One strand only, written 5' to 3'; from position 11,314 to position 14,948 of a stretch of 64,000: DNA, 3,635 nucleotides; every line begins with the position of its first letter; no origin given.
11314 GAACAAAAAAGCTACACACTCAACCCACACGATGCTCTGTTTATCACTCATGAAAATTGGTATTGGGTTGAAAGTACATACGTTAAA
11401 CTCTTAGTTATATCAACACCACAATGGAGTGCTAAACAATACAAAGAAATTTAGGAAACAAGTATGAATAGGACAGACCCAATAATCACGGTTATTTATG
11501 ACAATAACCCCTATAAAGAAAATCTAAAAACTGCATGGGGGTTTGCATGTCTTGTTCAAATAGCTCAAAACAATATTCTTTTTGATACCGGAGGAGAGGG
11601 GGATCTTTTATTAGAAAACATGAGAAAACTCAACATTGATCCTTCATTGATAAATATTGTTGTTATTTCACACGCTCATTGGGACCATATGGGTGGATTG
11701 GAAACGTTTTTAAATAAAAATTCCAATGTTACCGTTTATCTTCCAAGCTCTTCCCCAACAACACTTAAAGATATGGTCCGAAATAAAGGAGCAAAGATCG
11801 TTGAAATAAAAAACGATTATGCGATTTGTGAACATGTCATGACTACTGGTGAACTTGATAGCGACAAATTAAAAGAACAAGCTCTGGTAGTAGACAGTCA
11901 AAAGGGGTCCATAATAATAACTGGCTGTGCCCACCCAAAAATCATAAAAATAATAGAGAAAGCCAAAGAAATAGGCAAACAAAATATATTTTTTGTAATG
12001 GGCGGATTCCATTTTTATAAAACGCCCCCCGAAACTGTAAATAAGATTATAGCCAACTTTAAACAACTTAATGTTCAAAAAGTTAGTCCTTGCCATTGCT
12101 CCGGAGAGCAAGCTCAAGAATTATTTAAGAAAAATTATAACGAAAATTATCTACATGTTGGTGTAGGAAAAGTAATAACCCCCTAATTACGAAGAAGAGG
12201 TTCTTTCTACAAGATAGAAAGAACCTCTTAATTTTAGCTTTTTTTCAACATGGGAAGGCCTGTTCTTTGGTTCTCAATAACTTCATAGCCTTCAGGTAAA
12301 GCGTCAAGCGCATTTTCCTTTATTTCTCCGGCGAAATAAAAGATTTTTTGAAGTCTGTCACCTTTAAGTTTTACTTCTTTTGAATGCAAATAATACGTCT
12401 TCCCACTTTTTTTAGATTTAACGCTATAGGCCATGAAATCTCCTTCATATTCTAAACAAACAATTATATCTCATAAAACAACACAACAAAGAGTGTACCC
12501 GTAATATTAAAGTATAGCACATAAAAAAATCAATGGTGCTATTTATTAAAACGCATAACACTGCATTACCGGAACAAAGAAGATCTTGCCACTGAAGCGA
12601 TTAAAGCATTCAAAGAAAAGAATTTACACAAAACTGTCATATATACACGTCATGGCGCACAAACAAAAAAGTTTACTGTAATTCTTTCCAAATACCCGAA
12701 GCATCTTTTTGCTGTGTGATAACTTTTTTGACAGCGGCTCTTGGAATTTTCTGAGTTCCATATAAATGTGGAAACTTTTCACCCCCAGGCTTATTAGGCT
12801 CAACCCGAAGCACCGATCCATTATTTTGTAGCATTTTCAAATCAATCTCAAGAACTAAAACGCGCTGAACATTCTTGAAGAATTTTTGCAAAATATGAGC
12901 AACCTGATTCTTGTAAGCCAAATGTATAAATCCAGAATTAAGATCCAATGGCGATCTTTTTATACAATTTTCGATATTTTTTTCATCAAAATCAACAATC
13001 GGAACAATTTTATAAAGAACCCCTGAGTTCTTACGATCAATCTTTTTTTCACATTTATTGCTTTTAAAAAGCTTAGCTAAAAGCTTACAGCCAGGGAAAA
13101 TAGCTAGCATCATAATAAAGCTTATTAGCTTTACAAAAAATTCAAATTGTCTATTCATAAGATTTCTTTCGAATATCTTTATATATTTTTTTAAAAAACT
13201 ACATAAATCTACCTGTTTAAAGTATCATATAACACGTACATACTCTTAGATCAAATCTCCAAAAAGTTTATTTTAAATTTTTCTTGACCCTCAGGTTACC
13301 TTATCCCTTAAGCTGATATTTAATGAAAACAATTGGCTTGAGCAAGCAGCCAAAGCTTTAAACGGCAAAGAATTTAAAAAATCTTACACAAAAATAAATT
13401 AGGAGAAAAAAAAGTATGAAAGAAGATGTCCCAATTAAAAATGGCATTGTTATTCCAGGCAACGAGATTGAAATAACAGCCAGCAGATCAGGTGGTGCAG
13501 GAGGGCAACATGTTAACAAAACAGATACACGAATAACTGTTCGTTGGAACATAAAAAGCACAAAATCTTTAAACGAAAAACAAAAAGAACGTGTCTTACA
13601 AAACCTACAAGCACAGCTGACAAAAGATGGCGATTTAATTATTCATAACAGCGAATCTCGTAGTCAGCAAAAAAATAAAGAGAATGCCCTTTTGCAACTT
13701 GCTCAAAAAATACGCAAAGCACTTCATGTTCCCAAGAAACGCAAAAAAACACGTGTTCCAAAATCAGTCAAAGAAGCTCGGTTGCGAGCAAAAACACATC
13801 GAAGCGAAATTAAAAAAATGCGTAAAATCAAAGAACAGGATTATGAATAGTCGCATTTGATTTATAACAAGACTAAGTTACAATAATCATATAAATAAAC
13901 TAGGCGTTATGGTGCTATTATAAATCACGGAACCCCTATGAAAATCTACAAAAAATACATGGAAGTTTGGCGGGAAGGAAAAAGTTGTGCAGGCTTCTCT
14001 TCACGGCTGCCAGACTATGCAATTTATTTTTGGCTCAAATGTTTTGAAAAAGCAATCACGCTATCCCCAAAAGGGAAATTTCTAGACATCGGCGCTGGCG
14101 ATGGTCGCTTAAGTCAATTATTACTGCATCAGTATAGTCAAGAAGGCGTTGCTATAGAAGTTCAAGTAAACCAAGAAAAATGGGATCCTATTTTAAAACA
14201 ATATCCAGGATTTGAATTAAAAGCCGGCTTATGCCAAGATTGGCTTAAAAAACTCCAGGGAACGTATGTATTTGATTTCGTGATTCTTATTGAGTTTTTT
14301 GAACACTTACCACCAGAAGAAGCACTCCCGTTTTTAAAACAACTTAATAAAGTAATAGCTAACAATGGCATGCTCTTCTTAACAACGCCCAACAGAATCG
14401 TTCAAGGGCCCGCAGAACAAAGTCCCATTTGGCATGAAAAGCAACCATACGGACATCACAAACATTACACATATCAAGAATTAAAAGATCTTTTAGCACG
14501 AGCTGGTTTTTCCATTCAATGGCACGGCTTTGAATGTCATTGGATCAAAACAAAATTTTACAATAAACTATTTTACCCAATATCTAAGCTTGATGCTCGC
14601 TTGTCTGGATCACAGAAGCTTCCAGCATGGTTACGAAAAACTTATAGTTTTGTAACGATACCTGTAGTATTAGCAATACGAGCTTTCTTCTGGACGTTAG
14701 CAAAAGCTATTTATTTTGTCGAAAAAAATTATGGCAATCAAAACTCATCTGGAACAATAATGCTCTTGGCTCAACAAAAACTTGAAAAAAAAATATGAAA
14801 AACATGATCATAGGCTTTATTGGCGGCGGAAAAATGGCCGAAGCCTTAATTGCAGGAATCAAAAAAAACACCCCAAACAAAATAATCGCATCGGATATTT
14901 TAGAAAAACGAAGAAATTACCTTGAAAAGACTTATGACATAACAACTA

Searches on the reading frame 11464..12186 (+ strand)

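Call 15: search_protein_families(library=pfam, proteins=[window:11464-12186:+], max_evalue=0.001)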
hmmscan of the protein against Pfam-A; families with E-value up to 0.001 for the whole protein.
window:11464-12186:+ (240 aa): 3 families
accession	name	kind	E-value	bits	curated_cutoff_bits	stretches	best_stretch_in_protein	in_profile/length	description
PF00753.33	Lactamase_B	-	1.3e-11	45.2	22.7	1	30-107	10-88/196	Metallo-beta-lactamase superfamily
PF12706.13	Lactamase_B_2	-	7.6e-08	32.6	27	1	36-105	1-74/200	Beta-lactamase superfamily domain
PF19583.5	ODP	-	0.00049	20.5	27.2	0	29-103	6-81/194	ODP family beta lactamase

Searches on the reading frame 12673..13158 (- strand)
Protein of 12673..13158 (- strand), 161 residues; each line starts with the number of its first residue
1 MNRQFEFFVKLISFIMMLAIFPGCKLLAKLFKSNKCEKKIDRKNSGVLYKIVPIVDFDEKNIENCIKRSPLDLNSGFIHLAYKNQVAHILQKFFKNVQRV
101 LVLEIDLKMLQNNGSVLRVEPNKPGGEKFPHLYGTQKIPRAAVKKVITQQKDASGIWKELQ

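Call 15: search_protein_families(library=pfam, proteins=[window:12673-13158:-], max_evalue=0.001)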
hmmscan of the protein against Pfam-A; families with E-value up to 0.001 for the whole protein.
window:12673-13158:- (161 aa): 1 family
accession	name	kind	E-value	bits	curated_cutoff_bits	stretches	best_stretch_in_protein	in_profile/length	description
PF06108.18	DUF952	-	4.3e-19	68.6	23.7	1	62-146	12-90/90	Protein of unknown function (DUF952)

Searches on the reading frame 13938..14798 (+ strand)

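Call 15: search_protein_families(library=pfam, proteins=[window:13938-14798:+], max_evalue=0.001)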
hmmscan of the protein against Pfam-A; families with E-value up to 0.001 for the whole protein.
window:13938-14798:+ (286 aa): 6 families
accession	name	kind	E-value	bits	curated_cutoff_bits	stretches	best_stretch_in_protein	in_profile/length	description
PF13489.12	Methyltransf_23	-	1.4e-14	54.6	27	1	42-193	20-161/164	Methyltransferase domain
PF02353.26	CMAS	-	2.7e-08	33.9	27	1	33-205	51-225/273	Mycolic acid cyclopropane synthetase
PF08242.18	Methyltransf_12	-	3.9e-06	28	30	1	49-146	1-98/98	Methyltransferase domain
PF13649.12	Methyltransf_25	-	3.2e-05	25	27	1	49-144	2-97/97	Methyltransferase domain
PF08241.18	Methyltransf_11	-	7.1e-05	23.8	21.2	1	49-147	1-94/95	Methyltransferase domain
PF01728.25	FtsJ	-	0.00059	20.3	24.1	1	39-86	15-63/181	FtsJ-like methyltransferase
